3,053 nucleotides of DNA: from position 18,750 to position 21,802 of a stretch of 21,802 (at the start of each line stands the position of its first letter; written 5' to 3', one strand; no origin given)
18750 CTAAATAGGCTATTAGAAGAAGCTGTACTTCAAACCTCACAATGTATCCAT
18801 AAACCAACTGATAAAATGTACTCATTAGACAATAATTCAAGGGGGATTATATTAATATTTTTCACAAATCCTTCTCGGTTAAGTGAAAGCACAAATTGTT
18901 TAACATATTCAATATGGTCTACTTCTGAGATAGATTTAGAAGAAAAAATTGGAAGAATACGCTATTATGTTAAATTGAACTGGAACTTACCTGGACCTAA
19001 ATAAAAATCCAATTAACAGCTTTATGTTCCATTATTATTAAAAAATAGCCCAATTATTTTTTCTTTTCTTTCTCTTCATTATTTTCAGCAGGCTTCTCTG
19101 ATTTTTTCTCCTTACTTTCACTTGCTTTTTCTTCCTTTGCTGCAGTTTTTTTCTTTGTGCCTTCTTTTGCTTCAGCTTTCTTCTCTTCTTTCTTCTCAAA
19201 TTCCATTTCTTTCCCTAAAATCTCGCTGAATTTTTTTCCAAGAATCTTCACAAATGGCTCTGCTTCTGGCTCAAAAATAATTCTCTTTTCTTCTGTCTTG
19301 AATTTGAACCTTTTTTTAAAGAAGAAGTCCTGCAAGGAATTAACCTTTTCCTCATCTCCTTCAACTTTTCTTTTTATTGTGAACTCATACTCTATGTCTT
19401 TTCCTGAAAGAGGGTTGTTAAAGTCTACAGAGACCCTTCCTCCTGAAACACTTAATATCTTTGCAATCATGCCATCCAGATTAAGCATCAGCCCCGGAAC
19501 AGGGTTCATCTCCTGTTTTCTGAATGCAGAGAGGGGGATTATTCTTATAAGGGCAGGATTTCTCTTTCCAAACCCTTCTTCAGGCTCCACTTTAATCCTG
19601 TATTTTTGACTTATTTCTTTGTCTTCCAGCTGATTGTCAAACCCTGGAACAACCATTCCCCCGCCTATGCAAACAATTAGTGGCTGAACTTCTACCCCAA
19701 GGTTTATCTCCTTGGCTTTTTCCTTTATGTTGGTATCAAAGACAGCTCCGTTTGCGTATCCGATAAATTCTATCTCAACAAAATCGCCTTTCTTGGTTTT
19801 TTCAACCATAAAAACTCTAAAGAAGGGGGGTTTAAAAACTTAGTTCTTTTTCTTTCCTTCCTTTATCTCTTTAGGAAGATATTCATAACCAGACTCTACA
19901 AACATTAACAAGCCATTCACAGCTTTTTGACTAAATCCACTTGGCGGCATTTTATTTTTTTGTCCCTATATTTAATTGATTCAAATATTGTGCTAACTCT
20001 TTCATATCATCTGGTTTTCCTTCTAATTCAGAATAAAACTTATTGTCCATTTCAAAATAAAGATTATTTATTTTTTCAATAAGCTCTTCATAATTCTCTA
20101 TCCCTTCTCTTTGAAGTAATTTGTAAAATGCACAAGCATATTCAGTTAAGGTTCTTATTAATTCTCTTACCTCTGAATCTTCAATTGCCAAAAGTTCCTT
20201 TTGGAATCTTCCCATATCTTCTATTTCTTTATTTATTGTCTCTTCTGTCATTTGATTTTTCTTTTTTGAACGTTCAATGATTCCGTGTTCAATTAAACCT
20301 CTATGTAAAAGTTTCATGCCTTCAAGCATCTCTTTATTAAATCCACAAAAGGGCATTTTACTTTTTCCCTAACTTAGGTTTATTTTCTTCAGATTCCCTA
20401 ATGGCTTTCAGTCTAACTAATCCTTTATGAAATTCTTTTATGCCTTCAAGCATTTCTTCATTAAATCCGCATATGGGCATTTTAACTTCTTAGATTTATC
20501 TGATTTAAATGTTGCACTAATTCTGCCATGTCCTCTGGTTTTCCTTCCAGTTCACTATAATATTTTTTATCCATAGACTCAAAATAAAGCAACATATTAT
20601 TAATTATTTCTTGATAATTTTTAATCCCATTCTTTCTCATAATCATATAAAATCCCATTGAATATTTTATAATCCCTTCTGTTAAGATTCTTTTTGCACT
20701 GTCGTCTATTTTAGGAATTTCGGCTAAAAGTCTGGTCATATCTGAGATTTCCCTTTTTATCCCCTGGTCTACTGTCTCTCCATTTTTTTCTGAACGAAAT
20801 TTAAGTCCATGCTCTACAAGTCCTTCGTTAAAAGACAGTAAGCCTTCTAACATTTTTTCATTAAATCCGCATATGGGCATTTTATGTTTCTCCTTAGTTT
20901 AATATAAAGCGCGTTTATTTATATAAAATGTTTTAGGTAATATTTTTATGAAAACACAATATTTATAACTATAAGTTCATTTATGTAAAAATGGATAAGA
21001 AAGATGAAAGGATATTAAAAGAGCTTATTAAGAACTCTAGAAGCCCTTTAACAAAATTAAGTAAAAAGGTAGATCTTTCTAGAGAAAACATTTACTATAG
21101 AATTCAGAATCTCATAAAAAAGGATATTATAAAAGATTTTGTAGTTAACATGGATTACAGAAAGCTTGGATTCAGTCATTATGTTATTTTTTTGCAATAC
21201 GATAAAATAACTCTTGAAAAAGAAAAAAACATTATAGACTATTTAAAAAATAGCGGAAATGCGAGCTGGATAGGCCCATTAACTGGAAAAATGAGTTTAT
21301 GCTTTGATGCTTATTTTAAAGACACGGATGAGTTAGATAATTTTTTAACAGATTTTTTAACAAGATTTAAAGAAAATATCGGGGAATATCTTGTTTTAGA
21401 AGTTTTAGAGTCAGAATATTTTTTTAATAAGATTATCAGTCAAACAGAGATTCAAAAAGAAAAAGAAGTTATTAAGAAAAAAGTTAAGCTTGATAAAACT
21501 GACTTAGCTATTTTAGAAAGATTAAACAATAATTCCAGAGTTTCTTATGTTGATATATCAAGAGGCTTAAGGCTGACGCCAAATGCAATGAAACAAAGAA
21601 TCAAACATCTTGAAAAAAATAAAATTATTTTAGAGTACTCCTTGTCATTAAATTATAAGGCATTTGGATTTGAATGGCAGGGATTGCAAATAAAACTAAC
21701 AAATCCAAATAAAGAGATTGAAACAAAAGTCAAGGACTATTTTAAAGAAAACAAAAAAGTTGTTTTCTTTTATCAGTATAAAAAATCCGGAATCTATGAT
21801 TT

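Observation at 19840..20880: Long-short-long-short array of an uncharacterised MPxCGF protein family, joined by identical TAAAATG junctions and feeding into an FKBP chaperone gene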

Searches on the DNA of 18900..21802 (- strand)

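Call 71: search_rna_families(source=window, start=18900, end=21802, threshold=evalue, max_evalue=1)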
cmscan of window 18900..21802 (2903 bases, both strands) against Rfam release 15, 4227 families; matches with E-value up to 1: 0.
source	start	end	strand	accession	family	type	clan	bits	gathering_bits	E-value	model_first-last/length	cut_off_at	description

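Call 79: search_rna_families(source=L001, start=4800, end=5300, threshold=gathering)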
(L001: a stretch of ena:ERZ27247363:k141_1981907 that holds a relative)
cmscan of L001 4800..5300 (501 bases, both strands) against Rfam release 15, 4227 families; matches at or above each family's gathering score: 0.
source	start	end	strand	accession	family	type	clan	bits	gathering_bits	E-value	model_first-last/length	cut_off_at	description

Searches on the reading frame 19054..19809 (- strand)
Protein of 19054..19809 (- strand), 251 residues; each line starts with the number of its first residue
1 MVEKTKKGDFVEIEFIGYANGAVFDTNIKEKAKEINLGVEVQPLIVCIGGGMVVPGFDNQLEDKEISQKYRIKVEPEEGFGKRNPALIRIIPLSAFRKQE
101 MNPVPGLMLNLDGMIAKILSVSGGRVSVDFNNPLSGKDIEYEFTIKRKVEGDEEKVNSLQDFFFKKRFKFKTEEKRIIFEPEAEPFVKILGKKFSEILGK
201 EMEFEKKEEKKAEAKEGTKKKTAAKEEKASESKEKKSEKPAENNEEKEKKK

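Call 6: search_protein_families(library=pfam, proteins=[window:19054-19809:-], max_evalue=1)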
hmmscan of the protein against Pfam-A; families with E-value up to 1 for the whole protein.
window:19054-19809:- (251 aa): 2 families
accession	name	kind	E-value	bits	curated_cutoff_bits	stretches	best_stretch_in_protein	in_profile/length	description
PF22199.2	FKBP26_IF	-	1e-17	64.2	27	1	89-134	1-46/46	FKBP26, IF domain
PF00254.34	FKBP_C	-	4.1e-09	37.1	21.1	1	4-85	4-76/94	FKBP-type peptidyl-prolyl cis-trans isomerase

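Call 7: search_protein_families(library=ncbifam, proteins=[window:19054-19809:-], max_evalue=1)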
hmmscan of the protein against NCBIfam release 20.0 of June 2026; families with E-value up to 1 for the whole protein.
window:19054-19809:- (251 aa): 4 families
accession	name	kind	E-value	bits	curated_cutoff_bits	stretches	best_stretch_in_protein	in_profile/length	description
NF011676.0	PRK15095.1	equivalog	4.4e-09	36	125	1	42-146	33-141/156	FKBP-type peptidyl-prolyl cis-trans isomerase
NF008008.0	PRK10737.1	equivalog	2e-05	24.6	174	1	43-155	31-146/196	peptidylprolyl isomerase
NF047591.1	ligase_LytR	equivalog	0.04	13.2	450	1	107-165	151-207/336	glycopolymer--peptidoglycan transferase LytR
NF033779.0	Tim44_TimA_adap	subfamily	0.57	10.1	80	0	193-244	16-68/215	Tim44/TimA family putative adaptor protein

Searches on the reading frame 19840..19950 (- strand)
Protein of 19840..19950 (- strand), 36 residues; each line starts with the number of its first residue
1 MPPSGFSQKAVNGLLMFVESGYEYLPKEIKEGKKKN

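Call 6: search_protein_families(library=pfam, proteins=[window:19840-19950:-], max_evalue=1)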
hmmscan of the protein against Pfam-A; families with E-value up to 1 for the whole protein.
window:19840-19950:- (36 aa): 0 families

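Call 7: search_protein_families(library=ncbifam, proteins=[window:19840-19950:-], max_evalue=1)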
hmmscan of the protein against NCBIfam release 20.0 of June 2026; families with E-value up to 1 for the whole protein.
window:19840-19950:- (36 aa): 0 families

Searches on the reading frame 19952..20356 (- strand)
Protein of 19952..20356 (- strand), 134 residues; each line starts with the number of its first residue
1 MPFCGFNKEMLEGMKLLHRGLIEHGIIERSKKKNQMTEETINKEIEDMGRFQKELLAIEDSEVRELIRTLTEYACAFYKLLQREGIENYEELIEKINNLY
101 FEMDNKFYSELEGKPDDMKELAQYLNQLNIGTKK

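Call 6: search_protein_families(library=pfam, proteins=[window:19952-20356:-], max_evalue=1)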
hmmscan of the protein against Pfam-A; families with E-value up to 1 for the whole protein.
window:19952-20356:- (134 aa): 3 families
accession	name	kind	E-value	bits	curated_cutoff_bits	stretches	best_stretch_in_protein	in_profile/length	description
PF22390.1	LntA_helical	-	0.05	14.2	26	1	18-63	19-64/133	LntA, four-helical up-and-down bundle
PF23821.1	DUF7191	-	0.16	12.4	27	1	73-117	7-51/64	Family of unknown function (DUF7191)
PF00159.23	Hormone_3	-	0.27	11.7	28.7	1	117-129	12-24/36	Pancreatic hormone peptide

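Call 7: search_protein_families(library=ncbifam, proteins=[window:19952-20356:-], max_evalue=1)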
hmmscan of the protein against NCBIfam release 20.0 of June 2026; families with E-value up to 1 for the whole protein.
window:19952-20356:- (134 aa): 1 family
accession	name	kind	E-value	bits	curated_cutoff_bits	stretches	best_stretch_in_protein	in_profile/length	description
NF001067.0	PRK00118.1-2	equivalog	0.013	16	156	1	51-129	29-107/110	putative DNA-binding protein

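Call 16: search_protein_families(library=padloc, proteins=[window:19952-20356:-], max_evalue=0.1)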
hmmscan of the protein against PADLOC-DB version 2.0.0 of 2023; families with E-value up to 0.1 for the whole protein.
window:19952-20356:- (134 aa): 0 families
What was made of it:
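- On Type II toxin-antitoxin pair: No toxin-antitoxin domain in Pfam or PADLOC (calls 6, 16).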

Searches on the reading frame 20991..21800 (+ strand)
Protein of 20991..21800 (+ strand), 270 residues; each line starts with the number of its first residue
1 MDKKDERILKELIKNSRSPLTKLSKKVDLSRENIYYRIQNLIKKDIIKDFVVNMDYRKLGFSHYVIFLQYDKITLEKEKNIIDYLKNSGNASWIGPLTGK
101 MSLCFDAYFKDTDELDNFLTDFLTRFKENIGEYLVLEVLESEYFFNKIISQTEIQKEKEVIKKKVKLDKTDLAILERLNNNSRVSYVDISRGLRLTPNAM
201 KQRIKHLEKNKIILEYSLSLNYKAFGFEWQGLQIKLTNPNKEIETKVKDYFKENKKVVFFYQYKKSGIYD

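Call 40: search_protein_families(library=ncbifam, proteins=[window:20991-21800:+], max_evalue=0.1)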
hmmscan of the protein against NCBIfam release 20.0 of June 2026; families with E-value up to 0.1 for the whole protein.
window:20991-21800:+ (270 aa): 17 families
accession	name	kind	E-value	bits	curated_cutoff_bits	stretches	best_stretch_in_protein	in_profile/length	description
NF053758.1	ChrTpTrnRegChrS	equivalog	1.7e-26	92.9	250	2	1-124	12-133/158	chromate efflux transcriptional regulator ChrS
NF040947.1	trans_reg_LysM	equivalog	7.8e-19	67.8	180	2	1-57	1-57/136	HTH-type transcriptional regulator LysM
NF040820.1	trans_reg_LrpA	equivalog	2e-18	66.7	250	2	1-66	2-67/141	HTH-type transcriptional regulator LrpA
NF008384.0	PRK11179.1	equivalog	1.2e-17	64.1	227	2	1-63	7-69/153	transcriptional regulator AsnC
NF041396.1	TranRegLrp_Halo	equivalog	1.2e-15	57.7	190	2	3-124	5-124/149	HTH-type transcriptional regulator Lrp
NF008370.0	PRK11169.1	equivalog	2.5e-15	56.5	233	2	162-224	7-69/164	leucine-responsive transcriptional regulator Lrp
NF040707.3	Siroheme_Dcarb_AhbB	equivalog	1e-07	31.8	125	1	9-63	5-59/146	siroheme decarboxylase subunit beta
NF041395.1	TranRegLrpA1_Halo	equivalog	4.3e-07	30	250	2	168-223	4-59/142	HTH-type transcriptional regulator LrpA1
NF040708.3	Siroheme_Dcarb_AhbA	equivalog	2.2e-06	27.5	140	1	14-83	13-82/144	siroheme decarboxylase subunit alpha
NF053606.1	Sta1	subfamily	0.00011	22.2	80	1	2-66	19-81/100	Sta1 family transcriptional regulator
NF038251.1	AdcR_fam_Zn_TF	equivalog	0.00023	21.4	175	1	143-213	8-79/143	zinc-dependent MarR family transcriptional regulator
TIGR01884.1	cas_HTH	subfamily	0.00078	18.9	60.2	1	156-215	129-188/202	CRISPR-associated CARF protein Csa3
TIGR02702.1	SufR_cyano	equivalog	0.00089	19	178.8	1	170-214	2-46/208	iron-sulfur cluster biosynthesis transcriptional regulator SufR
NF008847.0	PRK11886.1-2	equivalog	0.017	14.4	293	0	4-82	6-81/320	bifunctional biotin--[acetyl-CoA-carboxylase] ligase/biotin operon repressor BirA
NF033788.1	HTH_metalloreg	subfamily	0.028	14.2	55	0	168-213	10-55/77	metalloregulator ArsR/SmtB family transcription factor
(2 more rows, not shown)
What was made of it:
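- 20991..21802 (+): Divergently transcribed tandem Lrp/AsnC-type winged-helix regulator (partial; it runs off the window end). NCBIfam matches to LysM, LrpA and AsnC-type regulators in two stretches (call 40).
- On Lrp/AsnC family (divergent regulator 20991-21802): Two-stretch matches to LysM, LrpA and AsnC models (E = 1e-17 to 1e-19, below the equivalog cut-offs; call 40).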
